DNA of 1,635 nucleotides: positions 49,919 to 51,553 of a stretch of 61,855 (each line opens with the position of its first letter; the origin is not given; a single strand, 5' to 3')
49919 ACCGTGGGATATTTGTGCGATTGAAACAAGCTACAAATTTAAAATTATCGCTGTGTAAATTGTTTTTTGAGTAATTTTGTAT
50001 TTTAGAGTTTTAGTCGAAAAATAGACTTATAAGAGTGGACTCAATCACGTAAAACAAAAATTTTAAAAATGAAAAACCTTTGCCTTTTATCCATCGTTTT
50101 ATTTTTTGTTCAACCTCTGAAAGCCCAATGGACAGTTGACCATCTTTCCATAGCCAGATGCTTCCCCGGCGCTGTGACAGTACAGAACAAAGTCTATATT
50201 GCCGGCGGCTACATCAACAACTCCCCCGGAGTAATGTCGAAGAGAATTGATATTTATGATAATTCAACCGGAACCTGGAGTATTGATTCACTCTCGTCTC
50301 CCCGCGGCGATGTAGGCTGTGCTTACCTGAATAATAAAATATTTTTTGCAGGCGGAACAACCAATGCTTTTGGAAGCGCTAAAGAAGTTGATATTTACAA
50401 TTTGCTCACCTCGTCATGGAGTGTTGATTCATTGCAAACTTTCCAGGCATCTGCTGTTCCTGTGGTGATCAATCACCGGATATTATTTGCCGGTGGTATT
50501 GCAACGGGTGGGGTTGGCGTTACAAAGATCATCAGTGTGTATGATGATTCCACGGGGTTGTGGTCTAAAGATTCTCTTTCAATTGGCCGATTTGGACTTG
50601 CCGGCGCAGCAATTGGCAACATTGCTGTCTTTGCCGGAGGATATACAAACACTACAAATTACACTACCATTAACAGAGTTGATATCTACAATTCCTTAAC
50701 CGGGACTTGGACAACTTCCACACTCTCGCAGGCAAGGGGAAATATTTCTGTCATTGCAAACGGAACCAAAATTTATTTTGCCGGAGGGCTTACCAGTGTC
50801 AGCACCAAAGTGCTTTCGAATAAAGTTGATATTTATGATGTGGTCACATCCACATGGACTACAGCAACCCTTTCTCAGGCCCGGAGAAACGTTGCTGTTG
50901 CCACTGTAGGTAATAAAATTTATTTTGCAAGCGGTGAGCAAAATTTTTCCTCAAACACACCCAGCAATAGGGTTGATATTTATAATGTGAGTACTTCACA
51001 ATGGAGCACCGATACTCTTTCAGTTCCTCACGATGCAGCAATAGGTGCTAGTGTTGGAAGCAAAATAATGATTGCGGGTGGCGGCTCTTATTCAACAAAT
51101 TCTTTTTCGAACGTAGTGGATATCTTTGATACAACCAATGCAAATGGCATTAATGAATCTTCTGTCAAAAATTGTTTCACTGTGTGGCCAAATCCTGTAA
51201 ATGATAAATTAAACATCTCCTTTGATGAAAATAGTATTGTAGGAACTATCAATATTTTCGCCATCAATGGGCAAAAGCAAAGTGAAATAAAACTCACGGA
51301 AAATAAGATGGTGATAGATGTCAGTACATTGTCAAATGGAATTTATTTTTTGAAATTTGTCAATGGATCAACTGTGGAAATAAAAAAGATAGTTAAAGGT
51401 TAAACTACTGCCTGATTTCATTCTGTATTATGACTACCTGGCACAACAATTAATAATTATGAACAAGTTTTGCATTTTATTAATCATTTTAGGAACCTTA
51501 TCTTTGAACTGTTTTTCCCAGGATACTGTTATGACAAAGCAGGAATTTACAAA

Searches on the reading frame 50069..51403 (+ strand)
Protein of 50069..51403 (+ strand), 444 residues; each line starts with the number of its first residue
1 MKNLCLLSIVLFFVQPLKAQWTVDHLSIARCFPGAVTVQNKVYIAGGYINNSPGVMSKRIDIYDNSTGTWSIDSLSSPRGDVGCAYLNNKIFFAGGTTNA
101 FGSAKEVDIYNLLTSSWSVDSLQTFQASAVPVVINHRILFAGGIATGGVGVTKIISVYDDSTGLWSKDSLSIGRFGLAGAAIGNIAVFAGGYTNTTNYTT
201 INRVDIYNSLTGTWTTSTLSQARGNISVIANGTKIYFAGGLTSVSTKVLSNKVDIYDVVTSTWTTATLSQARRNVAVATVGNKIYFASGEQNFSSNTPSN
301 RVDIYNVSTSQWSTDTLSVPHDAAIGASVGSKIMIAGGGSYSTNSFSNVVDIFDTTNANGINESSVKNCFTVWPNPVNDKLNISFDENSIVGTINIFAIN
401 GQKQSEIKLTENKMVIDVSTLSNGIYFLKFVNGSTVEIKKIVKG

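Call 9: search_protein_families(library=pfam, proteins=[window:50069-51403:+])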
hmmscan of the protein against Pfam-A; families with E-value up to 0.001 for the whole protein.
window:50069-51403:+ (444 aa): 9 families
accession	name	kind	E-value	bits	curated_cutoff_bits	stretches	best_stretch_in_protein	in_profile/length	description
PF01344.31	Kelch_1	-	9.4e-31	105.4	20.1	3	29-71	1-40/46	Kelch motif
PF13964.12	Kelch_6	-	2.1e-26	91.4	25.3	2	29-71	1-41/50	Kelch motif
PF24681.1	Kelch_KLHDC2_KLHL20_DRC7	-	1.2e-20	74.2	50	2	132-314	5-193/221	KLHDC2/KLHL20/DRC7 Kelch-repeats domain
PF25210.1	Kelch_FKB95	-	3.9e-20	73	70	3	217-315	27-123/268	FKB95, Kelch-repeats domain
PF07646.21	Kelch_2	-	5.2e-16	58.1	21.3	0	35-71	7-42/48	Kelch motif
PF18962.6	Por_Secre_tail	-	1.4e-14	54.6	27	1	372-442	1-74/75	Secretion system C-terminal sorting domain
PF24981.1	Beta-prop_ATRN-LZTR1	-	6.1e-14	52.4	50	2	134-317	48-253/289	Attractin/LZTR1 beta-propeller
PF13418.12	Kelch_4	-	8.4e-14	51.7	21.6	0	31-71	3-42/49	Galactose oxidase, central domain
PF13415.12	Kelch_3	-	7.6e-05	23.2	22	0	234-277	3-45/48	Galactose oxidase, central domain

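Call 18: find_encoding_contigs(protein=window:50069-51403:+, flank=10000, max_places=10)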
Protein window:50069-51403:+ (444 aa): 5 contigs read that carry it; 5 places shown.
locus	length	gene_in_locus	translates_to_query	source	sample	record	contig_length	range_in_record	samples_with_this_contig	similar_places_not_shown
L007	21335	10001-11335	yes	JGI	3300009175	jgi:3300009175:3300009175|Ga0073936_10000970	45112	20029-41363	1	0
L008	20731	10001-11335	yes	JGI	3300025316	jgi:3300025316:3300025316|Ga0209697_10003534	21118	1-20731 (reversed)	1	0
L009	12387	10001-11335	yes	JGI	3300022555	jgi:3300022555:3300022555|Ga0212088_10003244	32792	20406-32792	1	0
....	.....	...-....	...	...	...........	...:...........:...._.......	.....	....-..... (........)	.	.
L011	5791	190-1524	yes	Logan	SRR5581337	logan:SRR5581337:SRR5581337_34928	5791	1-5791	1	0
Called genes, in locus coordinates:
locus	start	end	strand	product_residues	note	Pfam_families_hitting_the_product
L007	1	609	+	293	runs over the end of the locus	PF01145:Band_7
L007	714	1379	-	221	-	PF01370:Epimerase (weak), PF13460:NAD_binding_10 (weak), PF08732:HIM1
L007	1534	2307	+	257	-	PF01975:SurE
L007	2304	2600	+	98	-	-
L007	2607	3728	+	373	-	PF02684:LpxB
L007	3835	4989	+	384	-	PF08486:SpoIID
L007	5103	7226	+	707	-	PF13567:DUF4131, PF03772:Competence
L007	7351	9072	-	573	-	PF21211:FkbH_N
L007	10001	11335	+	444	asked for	-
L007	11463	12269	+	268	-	PF07285:DUF1444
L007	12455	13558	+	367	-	PF09603:Fib_succ_major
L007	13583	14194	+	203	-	PF06197:DUF998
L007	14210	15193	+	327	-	-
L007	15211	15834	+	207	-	PF09346:SMI1_KNR4, PF14568:SUKH_6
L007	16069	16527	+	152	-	PF14534:DUF4440 (weak)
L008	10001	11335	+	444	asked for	-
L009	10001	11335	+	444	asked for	-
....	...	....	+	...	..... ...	-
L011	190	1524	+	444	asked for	-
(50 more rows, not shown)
